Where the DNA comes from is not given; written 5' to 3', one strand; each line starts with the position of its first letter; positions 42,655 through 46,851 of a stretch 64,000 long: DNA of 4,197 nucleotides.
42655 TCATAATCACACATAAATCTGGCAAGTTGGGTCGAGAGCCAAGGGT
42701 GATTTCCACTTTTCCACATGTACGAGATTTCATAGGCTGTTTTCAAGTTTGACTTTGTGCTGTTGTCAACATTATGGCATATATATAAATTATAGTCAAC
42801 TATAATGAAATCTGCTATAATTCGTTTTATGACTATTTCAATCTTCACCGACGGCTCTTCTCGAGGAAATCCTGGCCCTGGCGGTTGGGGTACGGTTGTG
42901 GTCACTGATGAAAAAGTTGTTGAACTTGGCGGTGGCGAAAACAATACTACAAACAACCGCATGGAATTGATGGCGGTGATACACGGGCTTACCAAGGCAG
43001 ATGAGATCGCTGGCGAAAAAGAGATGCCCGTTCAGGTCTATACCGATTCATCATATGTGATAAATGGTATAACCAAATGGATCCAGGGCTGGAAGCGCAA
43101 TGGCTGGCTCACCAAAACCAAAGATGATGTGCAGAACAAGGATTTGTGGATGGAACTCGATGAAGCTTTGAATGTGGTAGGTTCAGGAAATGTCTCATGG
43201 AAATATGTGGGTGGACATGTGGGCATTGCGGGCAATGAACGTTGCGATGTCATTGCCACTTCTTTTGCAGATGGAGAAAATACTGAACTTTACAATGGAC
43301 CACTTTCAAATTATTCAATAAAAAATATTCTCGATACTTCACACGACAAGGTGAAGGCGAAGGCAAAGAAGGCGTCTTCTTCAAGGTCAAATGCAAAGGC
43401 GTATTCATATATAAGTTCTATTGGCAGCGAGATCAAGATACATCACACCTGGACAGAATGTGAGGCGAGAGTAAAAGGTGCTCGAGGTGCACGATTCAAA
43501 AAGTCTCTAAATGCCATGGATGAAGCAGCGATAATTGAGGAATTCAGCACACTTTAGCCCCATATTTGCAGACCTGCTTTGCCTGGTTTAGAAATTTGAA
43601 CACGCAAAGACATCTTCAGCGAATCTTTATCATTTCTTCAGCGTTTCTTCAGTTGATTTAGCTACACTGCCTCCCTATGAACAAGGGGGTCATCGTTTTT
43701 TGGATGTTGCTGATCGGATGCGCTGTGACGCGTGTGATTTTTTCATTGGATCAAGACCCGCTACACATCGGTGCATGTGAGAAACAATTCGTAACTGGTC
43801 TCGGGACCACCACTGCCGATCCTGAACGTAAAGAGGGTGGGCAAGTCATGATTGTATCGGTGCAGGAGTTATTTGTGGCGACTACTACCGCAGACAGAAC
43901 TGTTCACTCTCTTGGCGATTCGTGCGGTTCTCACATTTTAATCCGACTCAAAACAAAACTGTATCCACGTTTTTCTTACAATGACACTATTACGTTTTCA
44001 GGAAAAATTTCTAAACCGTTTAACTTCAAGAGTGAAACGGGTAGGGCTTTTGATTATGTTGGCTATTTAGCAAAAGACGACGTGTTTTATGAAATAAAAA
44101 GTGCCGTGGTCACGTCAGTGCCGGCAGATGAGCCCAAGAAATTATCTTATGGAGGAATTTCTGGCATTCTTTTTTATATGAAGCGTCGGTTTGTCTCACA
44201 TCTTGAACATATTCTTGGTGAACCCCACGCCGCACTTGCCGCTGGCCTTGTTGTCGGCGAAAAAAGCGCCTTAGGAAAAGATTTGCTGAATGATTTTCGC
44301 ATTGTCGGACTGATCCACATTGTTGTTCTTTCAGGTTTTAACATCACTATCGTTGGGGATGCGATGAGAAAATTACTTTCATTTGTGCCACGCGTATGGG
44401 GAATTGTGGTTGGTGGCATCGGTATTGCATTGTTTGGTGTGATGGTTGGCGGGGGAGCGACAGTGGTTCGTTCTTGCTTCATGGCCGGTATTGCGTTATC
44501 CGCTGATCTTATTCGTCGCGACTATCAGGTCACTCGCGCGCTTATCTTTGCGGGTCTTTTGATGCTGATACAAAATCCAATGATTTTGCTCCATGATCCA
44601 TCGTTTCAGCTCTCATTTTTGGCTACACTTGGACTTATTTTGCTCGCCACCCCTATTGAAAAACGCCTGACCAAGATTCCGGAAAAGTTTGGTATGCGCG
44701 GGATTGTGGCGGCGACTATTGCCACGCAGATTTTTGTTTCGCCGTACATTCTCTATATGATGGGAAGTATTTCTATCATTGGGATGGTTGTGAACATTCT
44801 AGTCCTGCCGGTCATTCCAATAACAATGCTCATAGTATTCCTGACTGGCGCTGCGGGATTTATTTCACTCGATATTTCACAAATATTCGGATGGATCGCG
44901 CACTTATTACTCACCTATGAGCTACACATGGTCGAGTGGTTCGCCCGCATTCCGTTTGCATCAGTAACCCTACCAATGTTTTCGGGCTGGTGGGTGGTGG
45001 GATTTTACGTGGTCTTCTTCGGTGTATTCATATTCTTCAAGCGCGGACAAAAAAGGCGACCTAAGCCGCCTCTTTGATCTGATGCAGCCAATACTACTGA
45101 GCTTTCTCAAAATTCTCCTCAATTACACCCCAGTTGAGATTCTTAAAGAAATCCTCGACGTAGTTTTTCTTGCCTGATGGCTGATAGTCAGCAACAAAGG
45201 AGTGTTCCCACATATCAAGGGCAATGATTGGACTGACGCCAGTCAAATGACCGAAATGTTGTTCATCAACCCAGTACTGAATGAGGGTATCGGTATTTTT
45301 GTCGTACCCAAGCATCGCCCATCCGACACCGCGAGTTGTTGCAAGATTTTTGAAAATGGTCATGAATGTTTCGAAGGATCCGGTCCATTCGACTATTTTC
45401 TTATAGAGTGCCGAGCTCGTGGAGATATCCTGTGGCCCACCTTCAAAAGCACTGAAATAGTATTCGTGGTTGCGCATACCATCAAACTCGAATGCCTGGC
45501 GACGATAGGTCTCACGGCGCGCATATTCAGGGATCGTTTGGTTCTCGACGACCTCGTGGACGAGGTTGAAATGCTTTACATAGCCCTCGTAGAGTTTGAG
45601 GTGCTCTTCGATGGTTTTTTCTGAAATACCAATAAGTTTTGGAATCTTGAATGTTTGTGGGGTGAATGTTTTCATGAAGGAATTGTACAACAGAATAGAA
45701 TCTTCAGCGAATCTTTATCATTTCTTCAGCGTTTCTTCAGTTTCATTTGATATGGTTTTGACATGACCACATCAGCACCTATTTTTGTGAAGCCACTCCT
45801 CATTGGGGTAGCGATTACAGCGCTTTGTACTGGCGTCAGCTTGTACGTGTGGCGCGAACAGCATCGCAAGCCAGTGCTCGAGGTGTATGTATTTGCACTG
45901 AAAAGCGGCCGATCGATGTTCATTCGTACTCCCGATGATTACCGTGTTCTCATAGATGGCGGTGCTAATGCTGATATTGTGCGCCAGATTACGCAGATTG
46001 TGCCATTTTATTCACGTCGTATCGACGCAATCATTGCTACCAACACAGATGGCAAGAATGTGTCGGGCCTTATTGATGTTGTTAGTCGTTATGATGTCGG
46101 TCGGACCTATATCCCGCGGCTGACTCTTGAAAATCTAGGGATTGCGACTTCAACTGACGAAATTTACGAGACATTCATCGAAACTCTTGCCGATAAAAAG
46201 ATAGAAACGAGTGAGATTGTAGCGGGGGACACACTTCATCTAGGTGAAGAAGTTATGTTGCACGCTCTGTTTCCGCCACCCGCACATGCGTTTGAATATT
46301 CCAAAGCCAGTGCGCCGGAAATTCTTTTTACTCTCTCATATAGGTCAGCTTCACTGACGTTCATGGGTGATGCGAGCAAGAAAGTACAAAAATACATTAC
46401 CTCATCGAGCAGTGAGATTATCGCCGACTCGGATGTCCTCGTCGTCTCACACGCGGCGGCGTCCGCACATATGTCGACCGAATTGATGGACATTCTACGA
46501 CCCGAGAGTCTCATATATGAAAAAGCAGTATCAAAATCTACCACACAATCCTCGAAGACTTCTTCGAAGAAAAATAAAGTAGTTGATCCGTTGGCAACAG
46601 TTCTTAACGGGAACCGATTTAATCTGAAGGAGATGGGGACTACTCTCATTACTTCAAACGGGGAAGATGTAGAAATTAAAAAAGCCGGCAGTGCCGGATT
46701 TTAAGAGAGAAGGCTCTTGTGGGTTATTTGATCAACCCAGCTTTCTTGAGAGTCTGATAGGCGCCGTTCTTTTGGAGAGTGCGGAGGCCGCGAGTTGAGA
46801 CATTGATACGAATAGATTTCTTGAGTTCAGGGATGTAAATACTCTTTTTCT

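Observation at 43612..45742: Split comEC with the same 43-bp element in front of both halves and sodA inserted antisense between them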

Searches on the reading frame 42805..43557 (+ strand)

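Call 7: search_protein_families(library=pfam, proteins=[window:42805-43557:+], max_evalue=0.01)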
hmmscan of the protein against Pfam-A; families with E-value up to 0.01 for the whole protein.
window:42805-43557:+ (250 aa): 3 families
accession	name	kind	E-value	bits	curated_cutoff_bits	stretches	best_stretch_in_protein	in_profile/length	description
PF00075.30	RNase_H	-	3.9e-41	141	25.8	1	11-153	4-138/141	RNase H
PF01693.22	Cauli_VI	-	2.2e-05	25.1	21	1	207-233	8-34/44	Ribonuclease H1 N-terminal domain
PF13456.12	RVT_3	-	0.0018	18.6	21.6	1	15-91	2-78/123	Reverse transcriptase-like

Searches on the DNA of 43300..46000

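Call 63: search_rna_families(source=window, start=43300, end=46000, threshold=evalue, max_evalue=1)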
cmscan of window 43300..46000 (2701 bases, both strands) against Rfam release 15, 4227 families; matches with E-value up to 1: 0.
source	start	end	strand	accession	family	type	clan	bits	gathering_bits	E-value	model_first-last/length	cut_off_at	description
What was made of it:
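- There is no Rfam match (call 63).
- Tried and rejected: Rfam on 43300-46000: no match (call 63).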

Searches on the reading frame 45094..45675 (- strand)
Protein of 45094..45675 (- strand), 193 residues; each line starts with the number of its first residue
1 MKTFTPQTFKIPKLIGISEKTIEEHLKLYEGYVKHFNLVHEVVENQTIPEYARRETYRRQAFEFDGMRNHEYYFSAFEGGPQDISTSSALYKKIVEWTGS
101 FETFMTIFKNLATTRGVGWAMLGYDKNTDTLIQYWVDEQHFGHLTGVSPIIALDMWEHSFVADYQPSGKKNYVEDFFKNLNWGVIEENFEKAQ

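Call 7: search_protein_families(library=pfam, proteins=[window:45094-45675:-], max_evalue=0.01)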
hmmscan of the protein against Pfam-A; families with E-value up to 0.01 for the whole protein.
window:45094-45675:- (193 aa): 1 family
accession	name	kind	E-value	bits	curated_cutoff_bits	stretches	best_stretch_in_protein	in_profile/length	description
PF02777.23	Sod_Fe_C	-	9.1e-20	71.1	20.9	1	88-187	3-101/102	Iron/manganese superoxide dismutases, C-terminal domain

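Call 12: search_protein_families(library=ncbifam, proteins=[window:45094-45675:-], max_evalue=1)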
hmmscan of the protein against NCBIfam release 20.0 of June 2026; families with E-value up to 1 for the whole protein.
window:45094-45675:- (193 aa): 3 families
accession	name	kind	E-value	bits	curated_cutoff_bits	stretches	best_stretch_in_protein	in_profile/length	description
NF041312.1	Superox_dis_Halo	equivalog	9.3e-22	78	300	1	17-192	16-191/196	superoxide dismutase [Mn]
NF007832.0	PRK10543.1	equivalog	7.2e-11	42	348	1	17-190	19-192/193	superoxide dismutase [Fe]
NF008177.0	PRK10925.1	equivalog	2.2e-09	37.5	363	1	65-191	77-204/206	superoxide dismutase [Mn]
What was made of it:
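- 45094..45675 (-): Fe/Mn superoxide dismutase (193 aa), antisense between the two ComEC halves. Pfam Sod_Fe_C E 9e-20 (call 7) and NCBIfam SOD models (call 12).
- Checked: The antisense ORF at 45094-45675 is an Fe/Mn superoxide dismutase (calls 7, 12).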

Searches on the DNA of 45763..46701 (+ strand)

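Call 81: search_rna_families(source=L205, start=1700, end=2200, threshold=evalue, max_evalue=0.1)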
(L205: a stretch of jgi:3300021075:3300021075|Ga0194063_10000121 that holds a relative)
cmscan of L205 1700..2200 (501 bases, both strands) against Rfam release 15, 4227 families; matches with E-value up to 0.1: 3.
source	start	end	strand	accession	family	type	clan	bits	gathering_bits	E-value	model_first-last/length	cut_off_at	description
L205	1954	2023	-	RF00005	tRNA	Gene; tRNA;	CL00001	27.4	29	0.0013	1-71/71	no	tRNA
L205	1953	2023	+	RF04354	Plastid-ycf2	Cis-reg;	-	23.4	65.7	0.018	1-75/75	no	Plastid-ycf2 5UTR RNA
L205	1827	1904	-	RF00195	RsmY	Gene; sRNA;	CL00106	18.2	57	0.03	1-121/121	no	RsmY RNA family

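Call 97: search_rna_families(source=L209, start=700, end=960, threshold=evalue, max_evalue=1, show_alignments=1)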
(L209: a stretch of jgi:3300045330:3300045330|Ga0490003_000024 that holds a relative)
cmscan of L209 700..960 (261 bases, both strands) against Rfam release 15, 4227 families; matches with E-value up to 1: 1.
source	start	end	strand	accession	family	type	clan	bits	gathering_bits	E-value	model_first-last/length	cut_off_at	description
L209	743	838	-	RF01850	beta_tmRNA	Gene;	CL00001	13.4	84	0.022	86-149/331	no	Betaproteobacteria transfer-messenger RNA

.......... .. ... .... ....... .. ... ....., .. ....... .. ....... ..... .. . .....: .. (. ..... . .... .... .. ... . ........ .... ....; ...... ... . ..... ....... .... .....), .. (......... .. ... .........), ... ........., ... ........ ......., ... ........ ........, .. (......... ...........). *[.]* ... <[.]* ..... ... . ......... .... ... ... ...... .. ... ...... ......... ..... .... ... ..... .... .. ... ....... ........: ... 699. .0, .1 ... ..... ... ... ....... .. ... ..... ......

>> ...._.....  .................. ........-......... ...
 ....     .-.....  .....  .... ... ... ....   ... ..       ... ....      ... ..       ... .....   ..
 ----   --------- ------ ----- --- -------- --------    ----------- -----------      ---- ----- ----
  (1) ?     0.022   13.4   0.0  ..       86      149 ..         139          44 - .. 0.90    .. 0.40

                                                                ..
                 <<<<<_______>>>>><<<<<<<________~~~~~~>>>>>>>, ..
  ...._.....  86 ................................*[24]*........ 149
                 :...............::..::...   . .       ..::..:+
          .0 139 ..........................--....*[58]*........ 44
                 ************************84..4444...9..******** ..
